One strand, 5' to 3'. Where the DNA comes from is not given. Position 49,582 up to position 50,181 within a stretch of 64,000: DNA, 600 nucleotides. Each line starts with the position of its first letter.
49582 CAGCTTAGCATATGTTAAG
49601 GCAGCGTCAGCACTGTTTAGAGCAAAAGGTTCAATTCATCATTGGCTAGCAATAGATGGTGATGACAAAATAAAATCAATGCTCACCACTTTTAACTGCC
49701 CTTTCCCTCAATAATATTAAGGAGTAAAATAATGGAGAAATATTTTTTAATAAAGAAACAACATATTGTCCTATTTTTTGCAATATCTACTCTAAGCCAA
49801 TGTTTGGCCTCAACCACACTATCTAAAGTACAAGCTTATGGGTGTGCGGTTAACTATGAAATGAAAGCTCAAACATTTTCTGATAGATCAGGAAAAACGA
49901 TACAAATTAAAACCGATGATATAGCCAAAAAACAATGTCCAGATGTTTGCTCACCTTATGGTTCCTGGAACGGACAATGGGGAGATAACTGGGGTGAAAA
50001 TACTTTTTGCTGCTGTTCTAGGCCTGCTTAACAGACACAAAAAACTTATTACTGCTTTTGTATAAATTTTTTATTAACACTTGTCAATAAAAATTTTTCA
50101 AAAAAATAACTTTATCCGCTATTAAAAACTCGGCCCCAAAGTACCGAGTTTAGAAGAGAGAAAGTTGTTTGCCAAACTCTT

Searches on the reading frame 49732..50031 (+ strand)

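Call 13: search_protein_families(library=pfam, proteins=[window:49732-50031:+], max_evalue=0.01)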
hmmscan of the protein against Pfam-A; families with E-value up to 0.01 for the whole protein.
window:49732-50031:+ (99 aa): 1 family
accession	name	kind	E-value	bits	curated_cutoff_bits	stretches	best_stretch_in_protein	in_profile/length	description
PF12151.13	MVL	-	2.1e-06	28.1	25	1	65-83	4-23/36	Mannan-binding protein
